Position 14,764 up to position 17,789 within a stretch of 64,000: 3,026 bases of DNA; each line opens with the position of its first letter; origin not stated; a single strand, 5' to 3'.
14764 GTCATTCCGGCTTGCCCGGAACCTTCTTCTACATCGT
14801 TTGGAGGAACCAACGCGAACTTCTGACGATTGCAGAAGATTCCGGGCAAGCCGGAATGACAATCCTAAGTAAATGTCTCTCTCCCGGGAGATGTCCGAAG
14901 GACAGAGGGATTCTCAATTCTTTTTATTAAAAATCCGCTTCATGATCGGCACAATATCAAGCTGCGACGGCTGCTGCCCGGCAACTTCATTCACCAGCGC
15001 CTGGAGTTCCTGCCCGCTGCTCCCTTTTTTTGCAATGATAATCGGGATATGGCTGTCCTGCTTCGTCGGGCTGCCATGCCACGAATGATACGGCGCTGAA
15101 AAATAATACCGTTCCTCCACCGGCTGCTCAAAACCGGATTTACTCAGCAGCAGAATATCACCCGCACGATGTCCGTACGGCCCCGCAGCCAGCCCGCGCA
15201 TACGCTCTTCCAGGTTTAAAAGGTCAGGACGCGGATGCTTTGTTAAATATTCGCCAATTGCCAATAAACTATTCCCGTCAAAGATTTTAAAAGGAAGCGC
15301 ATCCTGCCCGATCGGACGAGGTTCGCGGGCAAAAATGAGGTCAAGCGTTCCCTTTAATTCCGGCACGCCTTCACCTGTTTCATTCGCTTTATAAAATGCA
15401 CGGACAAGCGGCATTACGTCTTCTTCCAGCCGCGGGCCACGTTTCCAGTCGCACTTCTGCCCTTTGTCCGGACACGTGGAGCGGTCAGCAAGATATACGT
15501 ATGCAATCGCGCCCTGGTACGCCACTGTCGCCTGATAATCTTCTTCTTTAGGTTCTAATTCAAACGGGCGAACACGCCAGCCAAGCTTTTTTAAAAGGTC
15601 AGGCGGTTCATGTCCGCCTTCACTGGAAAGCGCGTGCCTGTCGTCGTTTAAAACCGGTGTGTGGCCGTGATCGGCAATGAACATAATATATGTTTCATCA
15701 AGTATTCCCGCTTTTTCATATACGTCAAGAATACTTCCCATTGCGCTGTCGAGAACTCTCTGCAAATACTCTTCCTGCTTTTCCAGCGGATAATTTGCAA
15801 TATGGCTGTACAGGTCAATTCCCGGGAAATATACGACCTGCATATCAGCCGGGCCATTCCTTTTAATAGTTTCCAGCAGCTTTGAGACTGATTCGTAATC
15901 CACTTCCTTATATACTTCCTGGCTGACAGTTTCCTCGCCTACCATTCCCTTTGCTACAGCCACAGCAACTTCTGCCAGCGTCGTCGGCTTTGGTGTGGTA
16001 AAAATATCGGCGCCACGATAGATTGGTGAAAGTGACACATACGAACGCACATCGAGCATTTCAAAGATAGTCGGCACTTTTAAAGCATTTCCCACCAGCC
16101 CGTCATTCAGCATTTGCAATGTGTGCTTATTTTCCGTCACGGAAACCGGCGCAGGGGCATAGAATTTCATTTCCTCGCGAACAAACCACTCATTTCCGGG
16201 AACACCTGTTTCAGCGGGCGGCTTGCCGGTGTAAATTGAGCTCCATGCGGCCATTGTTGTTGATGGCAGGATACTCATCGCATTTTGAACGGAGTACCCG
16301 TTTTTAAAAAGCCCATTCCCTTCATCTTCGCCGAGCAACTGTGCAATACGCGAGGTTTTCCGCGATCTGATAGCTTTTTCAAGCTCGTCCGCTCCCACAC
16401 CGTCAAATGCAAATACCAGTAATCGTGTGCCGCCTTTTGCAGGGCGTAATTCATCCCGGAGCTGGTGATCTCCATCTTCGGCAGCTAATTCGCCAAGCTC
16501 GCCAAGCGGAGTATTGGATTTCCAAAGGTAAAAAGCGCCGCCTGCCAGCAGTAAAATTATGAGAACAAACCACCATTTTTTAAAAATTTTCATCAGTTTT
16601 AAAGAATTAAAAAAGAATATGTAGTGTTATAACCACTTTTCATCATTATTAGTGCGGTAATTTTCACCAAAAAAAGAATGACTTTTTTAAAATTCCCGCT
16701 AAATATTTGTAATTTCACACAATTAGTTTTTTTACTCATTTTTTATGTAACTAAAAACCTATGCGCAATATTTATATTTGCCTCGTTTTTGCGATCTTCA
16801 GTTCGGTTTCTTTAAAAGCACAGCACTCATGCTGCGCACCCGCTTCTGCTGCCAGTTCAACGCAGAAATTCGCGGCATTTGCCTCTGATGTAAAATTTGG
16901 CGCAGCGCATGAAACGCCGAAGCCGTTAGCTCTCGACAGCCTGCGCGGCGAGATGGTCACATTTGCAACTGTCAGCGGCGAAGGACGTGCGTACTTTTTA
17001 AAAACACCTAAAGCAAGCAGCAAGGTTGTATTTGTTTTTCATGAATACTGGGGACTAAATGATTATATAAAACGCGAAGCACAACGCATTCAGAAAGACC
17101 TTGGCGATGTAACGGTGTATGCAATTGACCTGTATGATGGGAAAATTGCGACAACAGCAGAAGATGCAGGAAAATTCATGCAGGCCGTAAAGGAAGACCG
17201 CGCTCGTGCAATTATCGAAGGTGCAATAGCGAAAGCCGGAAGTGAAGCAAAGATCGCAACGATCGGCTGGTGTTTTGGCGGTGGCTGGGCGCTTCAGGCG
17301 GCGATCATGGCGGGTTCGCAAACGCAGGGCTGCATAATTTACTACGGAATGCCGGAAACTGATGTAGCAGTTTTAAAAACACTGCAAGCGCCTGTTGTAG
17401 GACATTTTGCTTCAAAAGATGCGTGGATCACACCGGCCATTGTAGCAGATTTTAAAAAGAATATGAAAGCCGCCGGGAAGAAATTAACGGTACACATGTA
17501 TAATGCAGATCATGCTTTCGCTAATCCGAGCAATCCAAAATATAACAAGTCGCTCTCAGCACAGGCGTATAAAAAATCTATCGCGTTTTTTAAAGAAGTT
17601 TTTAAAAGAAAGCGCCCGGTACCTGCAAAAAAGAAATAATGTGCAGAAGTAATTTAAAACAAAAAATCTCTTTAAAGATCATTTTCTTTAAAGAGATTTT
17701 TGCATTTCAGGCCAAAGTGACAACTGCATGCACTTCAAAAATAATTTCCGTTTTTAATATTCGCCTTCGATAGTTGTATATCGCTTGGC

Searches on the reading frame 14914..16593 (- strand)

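Call 30: search_protein_families(library=pfam, proteins=[window:14914-16593:-], max_evalue=0.001)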
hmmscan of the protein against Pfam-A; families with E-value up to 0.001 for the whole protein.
window:14914-16593:- (559 aa): 1 family
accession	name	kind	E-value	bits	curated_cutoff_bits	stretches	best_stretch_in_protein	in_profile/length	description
PF01663.27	Phosphodiest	-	1.3e-22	81.3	23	1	58-319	1-228/342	Type I phosphodiesterase / nucleotide pyrophosphatase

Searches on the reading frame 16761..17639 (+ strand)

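Call 30: search_protein_families(library=pfam, proteins=[window:16761-17639:+], max_evalue=0.001)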
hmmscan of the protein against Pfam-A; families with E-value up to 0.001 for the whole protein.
window:16761-17639:+ (292 aa): 1 family
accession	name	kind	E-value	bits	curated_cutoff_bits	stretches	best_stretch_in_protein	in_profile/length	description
PF01738.24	DLH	-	1.9e-32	113.1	21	1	79-280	4-216/217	Dienelactone hydrolase family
